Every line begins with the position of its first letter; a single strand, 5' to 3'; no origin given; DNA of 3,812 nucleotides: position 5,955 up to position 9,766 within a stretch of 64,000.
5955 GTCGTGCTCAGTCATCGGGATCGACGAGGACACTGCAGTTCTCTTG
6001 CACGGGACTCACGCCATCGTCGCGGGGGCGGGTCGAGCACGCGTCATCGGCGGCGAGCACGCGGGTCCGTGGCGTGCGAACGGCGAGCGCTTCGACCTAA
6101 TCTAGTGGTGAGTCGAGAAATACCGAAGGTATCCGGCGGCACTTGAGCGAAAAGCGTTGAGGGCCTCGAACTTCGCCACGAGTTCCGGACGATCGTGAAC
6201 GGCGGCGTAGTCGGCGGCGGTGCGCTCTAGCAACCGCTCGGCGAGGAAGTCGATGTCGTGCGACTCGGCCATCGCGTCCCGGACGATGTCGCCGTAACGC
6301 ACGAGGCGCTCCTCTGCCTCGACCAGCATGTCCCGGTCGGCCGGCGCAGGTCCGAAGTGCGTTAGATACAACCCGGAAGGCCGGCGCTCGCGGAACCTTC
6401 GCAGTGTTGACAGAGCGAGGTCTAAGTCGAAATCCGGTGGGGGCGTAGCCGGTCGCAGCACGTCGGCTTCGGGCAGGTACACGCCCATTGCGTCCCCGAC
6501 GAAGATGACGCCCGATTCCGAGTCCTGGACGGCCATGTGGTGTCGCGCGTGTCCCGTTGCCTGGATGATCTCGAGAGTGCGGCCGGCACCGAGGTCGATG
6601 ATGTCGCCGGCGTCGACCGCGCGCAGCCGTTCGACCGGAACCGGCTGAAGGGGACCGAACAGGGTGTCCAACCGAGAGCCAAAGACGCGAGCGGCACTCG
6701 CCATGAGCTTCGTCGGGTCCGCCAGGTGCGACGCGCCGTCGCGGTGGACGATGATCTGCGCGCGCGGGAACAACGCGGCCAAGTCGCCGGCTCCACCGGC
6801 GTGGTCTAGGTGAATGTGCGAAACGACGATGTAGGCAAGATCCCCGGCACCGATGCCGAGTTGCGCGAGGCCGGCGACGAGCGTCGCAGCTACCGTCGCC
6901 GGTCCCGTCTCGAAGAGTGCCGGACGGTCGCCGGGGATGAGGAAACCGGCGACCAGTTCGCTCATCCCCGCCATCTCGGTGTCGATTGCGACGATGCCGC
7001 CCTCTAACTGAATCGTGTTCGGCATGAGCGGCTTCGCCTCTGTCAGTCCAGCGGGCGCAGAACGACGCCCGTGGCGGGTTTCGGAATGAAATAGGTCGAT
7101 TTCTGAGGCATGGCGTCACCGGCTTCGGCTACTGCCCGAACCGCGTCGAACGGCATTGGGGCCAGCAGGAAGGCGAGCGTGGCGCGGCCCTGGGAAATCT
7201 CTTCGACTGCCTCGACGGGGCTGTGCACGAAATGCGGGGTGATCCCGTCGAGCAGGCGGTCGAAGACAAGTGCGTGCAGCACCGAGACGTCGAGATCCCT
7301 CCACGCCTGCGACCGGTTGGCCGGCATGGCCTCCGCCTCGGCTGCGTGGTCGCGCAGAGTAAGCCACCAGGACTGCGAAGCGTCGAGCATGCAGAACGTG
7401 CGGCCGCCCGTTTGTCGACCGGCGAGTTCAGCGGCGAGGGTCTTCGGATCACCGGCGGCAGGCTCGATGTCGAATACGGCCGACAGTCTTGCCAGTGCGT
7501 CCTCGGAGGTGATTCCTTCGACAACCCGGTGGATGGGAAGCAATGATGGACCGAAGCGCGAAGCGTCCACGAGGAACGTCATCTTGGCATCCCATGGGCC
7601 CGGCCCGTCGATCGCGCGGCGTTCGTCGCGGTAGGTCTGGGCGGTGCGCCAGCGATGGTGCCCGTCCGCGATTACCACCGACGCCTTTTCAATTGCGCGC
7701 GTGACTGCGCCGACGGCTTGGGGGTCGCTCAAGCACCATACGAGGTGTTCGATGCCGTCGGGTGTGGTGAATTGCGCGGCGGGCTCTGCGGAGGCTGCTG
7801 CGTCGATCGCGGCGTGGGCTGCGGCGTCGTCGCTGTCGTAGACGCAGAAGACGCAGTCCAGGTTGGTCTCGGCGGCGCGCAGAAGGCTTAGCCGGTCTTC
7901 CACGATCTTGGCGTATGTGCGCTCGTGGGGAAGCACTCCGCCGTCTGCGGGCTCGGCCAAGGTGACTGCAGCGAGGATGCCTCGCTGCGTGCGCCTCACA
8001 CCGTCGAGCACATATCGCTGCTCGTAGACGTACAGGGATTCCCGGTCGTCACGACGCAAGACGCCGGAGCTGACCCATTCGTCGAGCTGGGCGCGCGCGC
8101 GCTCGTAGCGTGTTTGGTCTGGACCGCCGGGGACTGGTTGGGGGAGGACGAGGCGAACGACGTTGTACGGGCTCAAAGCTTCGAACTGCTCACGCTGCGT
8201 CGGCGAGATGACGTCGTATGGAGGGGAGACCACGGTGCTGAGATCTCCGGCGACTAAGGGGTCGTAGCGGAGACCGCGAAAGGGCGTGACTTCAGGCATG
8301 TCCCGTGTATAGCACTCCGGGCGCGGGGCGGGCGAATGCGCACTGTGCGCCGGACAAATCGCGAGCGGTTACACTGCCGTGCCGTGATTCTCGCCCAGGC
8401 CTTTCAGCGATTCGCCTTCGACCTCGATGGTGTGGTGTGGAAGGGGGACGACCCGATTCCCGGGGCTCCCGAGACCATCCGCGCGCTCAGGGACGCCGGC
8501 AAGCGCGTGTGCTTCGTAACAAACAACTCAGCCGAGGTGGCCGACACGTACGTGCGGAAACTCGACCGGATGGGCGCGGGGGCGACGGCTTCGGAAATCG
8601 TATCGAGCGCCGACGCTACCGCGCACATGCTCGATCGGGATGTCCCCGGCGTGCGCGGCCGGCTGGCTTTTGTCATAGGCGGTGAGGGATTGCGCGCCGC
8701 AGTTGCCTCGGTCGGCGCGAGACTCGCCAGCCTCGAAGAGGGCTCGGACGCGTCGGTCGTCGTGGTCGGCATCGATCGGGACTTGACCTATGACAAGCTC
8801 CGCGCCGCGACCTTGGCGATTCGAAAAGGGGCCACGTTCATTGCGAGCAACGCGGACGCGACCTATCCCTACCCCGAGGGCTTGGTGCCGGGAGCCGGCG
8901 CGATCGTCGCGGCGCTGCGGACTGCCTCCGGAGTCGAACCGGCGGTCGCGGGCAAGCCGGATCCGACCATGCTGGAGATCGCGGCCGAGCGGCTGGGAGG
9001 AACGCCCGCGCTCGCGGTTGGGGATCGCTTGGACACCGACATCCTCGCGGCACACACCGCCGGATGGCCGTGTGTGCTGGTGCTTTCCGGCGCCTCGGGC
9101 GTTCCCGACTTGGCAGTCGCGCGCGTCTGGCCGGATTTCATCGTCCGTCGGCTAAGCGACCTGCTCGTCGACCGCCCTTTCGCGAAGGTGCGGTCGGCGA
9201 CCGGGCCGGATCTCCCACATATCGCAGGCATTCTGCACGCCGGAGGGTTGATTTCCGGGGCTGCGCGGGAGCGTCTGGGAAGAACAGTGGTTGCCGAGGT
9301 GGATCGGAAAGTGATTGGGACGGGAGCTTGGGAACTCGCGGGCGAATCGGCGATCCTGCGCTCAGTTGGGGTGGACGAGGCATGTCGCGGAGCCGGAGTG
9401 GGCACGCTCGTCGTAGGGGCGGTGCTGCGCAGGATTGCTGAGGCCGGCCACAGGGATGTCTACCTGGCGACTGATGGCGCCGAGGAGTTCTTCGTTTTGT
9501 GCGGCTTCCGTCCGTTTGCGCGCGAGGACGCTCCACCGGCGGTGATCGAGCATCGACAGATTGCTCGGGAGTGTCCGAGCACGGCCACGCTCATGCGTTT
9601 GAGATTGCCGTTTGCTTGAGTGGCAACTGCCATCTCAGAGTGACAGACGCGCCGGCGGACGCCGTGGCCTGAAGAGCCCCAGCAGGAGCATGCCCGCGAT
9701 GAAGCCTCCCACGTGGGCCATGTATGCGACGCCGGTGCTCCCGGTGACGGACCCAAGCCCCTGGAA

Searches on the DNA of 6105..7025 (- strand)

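Call 46: search_rna_families(sources=[L118, L119, L120], threshold=gathering)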
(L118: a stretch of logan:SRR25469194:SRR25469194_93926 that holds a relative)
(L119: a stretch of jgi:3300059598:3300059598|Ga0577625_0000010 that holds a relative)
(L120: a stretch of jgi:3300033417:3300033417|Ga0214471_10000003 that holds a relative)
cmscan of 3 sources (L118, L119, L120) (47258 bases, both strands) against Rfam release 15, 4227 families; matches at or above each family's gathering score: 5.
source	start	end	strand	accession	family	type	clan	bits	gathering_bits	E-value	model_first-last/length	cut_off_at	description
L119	13230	16328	-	RF02541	LSU_rRNA_bacteria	Gene; rRNA;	CL00112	2818.4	50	0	1-2925/2925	no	Bacterial large subunit ribosomal RNA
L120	14459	18075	-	RF02541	LSU_rRNA_bacteria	Gene; rRNA;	CL00112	2342.3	50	0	1-2925/2925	no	Bacterial large subunit ribosomal RNA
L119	13040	13156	-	RF00001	5S_rRNA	Gene; rRNA;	CL00113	112.5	38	4.4e-24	1-120/120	no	5S ribosomal RNA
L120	13253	13369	-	RF00001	5S_rRNA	Gene; rRNA;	CL00113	107.5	38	8.9e-23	1-120/120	no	5S ribosomal RNA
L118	5303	5392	-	RF00001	5S_rRNA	Gene; rRNA;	CL00113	68.7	38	1.7e-12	28-120/120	5'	5S ribosomal RNA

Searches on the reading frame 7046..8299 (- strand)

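Call 40: search_protein_families(library=pfam, proteins=[window:7046-8299:-], max_evalue=0.001)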
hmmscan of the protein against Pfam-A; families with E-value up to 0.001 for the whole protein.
window:7046-8299:- (418 aa): 1 family
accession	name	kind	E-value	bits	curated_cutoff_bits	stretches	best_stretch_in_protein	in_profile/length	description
PF06245.16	DUF1015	-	1.1e-78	264.9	25.8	1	4-339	1-325/325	Protein of unknown function (DUF1015)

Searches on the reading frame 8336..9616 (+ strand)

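Call 40: search_protein_families(library=pfam, proteins=[window:8336-9616:+], max_evalue=0.001)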
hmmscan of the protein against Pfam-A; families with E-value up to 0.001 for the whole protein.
window:8336-9616:+ (427 aa): 8 families
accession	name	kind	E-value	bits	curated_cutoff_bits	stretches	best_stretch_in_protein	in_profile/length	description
PF13344.12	Hydrolase_6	-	2.4e-28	98.5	27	1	26-128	1-100/101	Haloacid dehalogenase-like hydrolase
PF13242.12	Hydrolase_like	-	9.4e-19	67.5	22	1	204-276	1-75/75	HAD-hyrolase-like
PF00702.32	Hydrolase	-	2e-17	64.6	26.4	1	26-243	4-191/191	haloacid dehalogenase-like hydrolase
PF13508.13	Acetyltransf_7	-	2.4e-07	31.5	27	1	315-392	3-83/84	Acetyltransferase (GNAT) domain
PF00583.31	Acetyltransf_1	-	1.4e-06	29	20.7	1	314-391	32-116/116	Acetyltransferase (GNAT) family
PF13419.12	HAD_2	-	3e-06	27.9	23.8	0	202-249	130-178/178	Haloacid dehalogenase-like hydrolase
PF13480.13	Acetyltransf_6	-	0.0002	22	22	1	306-385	63-141/143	Acetyltransferase (GNAT) domain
PF08445.16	FR47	-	0.00072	19.9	22.1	0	331-374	14-57/86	FR47-like protein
